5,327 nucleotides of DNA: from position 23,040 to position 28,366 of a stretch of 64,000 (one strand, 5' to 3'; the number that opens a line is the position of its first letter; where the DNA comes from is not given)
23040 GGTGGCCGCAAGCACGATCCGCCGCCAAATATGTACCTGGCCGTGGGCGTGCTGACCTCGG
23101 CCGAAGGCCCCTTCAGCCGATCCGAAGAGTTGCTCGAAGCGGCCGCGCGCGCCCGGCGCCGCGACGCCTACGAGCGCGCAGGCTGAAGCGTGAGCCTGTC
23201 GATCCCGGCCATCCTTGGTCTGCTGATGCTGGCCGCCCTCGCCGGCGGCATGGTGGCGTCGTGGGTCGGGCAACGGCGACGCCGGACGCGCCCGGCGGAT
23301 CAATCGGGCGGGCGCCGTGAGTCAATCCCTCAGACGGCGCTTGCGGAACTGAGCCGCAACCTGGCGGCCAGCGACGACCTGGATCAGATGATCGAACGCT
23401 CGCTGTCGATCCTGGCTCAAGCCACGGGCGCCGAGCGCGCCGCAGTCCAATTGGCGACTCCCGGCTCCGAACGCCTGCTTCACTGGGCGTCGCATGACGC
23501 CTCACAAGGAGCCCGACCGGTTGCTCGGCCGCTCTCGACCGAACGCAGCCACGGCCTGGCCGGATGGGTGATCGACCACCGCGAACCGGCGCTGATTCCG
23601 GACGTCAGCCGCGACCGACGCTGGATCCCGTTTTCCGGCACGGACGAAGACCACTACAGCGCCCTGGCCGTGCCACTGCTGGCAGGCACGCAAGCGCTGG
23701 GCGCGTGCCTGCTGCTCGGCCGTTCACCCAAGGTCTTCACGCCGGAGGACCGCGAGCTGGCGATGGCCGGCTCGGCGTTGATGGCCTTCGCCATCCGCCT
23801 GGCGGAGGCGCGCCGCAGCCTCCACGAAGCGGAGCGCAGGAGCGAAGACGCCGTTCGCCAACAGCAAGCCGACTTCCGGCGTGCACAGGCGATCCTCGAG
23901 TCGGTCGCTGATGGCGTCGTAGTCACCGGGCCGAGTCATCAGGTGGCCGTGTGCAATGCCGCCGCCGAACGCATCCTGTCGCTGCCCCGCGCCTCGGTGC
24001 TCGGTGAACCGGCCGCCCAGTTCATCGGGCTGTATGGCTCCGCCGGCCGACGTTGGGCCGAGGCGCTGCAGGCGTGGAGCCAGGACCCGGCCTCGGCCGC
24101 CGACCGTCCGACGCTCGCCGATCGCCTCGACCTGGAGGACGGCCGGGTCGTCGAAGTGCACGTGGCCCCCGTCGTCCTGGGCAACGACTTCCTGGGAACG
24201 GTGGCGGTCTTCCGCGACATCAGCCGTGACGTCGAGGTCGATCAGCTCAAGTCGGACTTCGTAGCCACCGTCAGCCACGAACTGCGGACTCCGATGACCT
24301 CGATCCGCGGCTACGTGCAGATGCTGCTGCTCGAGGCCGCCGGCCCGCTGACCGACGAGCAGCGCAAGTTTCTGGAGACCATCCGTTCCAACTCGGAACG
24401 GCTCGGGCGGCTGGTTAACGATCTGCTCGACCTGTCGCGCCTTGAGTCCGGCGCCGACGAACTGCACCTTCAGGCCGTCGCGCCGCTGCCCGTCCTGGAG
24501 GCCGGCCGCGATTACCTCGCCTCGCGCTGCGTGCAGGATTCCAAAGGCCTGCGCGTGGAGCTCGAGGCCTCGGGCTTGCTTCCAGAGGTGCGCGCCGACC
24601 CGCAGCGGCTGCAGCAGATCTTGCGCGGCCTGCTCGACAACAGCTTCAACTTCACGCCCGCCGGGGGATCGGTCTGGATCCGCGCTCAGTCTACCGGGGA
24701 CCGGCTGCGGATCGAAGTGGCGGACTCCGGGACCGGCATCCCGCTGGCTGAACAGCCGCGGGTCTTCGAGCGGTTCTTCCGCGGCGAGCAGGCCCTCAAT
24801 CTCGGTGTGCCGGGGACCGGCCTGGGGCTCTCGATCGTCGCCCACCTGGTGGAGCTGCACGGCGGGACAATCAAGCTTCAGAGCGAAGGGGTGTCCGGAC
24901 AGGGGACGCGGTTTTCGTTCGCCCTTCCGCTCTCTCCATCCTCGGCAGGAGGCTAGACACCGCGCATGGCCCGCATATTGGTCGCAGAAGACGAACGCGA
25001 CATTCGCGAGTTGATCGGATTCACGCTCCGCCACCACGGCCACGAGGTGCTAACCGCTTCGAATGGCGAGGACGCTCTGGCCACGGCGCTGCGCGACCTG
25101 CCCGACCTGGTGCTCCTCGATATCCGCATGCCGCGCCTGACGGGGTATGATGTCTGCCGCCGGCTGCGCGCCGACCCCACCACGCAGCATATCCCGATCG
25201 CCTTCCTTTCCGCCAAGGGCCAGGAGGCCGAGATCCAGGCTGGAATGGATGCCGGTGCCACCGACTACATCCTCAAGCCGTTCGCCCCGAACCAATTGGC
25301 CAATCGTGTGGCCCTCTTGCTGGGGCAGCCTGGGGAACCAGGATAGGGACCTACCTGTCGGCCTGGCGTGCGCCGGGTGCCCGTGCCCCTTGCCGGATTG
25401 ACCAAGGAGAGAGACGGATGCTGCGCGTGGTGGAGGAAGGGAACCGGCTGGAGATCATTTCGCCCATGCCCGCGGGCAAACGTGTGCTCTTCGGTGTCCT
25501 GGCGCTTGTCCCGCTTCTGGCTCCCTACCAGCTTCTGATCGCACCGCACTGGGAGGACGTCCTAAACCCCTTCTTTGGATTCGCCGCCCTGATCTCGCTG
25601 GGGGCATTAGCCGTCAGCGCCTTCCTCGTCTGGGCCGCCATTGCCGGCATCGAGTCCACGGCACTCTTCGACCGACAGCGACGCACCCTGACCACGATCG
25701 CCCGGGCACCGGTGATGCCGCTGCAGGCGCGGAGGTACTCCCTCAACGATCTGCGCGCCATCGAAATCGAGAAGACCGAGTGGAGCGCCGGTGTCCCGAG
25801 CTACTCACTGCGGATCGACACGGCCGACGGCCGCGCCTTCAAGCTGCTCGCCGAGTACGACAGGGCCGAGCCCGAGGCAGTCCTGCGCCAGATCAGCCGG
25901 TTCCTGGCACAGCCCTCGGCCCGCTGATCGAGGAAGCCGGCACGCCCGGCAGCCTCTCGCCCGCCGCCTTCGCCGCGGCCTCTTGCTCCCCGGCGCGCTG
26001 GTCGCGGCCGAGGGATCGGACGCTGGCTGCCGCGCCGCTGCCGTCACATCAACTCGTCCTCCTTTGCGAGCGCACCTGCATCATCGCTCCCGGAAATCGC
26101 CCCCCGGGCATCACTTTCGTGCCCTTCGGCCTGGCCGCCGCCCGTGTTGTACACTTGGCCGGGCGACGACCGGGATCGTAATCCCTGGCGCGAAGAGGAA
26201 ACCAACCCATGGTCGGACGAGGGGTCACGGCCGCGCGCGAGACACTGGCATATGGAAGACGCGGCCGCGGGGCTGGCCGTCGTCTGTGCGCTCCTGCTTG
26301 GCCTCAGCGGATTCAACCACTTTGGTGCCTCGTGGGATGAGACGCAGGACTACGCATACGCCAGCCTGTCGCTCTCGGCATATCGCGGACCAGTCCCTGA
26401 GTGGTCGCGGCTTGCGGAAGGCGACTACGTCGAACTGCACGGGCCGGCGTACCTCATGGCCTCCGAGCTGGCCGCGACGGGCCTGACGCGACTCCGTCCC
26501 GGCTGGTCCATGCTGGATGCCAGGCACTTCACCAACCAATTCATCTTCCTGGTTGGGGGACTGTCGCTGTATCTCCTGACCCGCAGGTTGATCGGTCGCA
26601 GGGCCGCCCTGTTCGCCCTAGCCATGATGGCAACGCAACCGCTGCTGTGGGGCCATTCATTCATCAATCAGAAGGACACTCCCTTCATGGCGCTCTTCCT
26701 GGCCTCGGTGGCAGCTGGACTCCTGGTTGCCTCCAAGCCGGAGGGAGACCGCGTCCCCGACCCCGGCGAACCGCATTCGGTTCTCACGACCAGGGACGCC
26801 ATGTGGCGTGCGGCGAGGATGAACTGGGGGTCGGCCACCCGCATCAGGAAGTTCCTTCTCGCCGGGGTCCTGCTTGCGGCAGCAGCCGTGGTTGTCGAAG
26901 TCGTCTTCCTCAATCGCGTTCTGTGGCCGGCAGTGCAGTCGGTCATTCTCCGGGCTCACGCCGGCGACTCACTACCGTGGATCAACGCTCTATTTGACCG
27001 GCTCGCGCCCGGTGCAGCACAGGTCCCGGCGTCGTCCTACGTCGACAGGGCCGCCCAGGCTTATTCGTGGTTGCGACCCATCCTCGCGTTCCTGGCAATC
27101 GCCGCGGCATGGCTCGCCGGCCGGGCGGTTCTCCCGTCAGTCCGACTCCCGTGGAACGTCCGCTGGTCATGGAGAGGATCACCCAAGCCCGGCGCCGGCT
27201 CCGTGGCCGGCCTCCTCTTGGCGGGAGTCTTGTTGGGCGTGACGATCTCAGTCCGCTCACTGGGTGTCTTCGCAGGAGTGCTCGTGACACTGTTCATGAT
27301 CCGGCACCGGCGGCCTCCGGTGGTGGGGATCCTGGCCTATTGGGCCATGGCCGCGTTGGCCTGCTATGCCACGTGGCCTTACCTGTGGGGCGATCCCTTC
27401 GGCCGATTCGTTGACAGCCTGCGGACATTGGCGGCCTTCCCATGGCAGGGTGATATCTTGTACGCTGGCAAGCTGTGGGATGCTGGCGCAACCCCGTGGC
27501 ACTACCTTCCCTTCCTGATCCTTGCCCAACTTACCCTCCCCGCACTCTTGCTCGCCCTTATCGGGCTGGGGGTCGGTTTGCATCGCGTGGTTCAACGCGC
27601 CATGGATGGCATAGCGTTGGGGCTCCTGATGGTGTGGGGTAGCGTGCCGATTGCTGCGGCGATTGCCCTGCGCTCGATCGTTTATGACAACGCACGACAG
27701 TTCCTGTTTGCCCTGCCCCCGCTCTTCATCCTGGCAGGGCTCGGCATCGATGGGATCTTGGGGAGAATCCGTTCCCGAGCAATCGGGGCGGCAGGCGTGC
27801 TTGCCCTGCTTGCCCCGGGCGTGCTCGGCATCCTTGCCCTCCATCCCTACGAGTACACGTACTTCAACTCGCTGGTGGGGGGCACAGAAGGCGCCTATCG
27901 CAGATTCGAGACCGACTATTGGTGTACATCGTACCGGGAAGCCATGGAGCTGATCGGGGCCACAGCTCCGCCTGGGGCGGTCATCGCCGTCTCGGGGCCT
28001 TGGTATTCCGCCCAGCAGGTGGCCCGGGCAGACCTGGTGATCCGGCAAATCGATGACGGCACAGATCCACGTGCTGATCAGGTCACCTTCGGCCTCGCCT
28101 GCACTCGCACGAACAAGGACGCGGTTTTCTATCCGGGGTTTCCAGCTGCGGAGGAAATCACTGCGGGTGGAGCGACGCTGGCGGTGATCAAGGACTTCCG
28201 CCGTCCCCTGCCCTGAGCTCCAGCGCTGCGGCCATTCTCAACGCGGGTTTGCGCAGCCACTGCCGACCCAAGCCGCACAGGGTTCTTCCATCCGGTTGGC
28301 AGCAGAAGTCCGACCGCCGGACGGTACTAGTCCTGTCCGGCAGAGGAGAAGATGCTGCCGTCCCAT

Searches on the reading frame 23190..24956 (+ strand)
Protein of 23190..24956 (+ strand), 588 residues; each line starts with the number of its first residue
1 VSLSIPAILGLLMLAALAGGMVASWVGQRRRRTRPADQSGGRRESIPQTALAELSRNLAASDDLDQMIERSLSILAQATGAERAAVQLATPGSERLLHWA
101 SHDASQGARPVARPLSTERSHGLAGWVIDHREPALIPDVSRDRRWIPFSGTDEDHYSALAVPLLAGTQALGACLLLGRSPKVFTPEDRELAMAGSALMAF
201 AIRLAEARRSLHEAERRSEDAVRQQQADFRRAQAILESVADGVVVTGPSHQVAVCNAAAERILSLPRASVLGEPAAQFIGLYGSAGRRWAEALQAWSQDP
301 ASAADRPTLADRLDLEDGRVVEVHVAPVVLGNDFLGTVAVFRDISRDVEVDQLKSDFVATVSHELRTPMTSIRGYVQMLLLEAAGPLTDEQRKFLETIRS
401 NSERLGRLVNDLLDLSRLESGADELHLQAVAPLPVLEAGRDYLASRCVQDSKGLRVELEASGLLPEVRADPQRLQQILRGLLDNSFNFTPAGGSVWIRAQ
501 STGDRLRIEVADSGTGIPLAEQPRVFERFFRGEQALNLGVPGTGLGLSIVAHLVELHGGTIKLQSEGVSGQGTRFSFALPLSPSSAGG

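Call 80: search_protein_families(library=pfam, proteins=[window:23190-24956:+], max_evalue=0.00001)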
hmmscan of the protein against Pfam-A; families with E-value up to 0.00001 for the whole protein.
window:23190-24956:+ (588 aa): 8 families
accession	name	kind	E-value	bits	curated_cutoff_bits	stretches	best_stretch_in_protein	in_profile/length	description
PF02518.31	HATPase_c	-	1.9e-28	99.5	26.4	1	470-582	2-110/111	Histidine kinase-, DNA gyrase B-, and HSP90-like ATPase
PF00512.31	HisKA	-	2.1e-25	89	26.9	1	354-421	2-66/66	His Kinase A (phospho-acceptor) domain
PF13185.12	GAF_2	-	4.5e-15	56.5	28.6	1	62-202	2-135/136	GAF domain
PF01590.32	GAF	-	1.7e-12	48.5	22.4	1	63-202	1-133/133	GAF domain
PF13492.12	GAF_3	-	1.7e-11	45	27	1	63-202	1-127/129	GAF domain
PF12860.13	PAS_7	-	6.1e-06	26.8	27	0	236-351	1-114/115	PAS fold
PF08448.16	PAS_4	-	7.9e-06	26.5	23.1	0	236-346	1-107/110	PAS fold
PF00989.32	PAS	-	9.4e-06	26.1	22.6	0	233-343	4-112/113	PAS fold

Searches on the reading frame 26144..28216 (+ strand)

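Call 80: search_protein_families(library=pfam, proteins=[window:26144-28216:+], max_evalue=0.00001)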
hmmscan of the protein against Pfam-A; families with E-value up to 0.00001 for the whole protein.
window:26144-28216:+ (690 aa): 1 family
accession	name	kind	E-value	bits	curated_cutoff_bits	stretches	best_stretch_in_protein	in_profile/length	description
PF13231.12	PMT_2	-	7.5e-06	26.7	26.1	1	129-199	26-96/160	Dolichyl-phosphate-mannose-protein mannosyltransferase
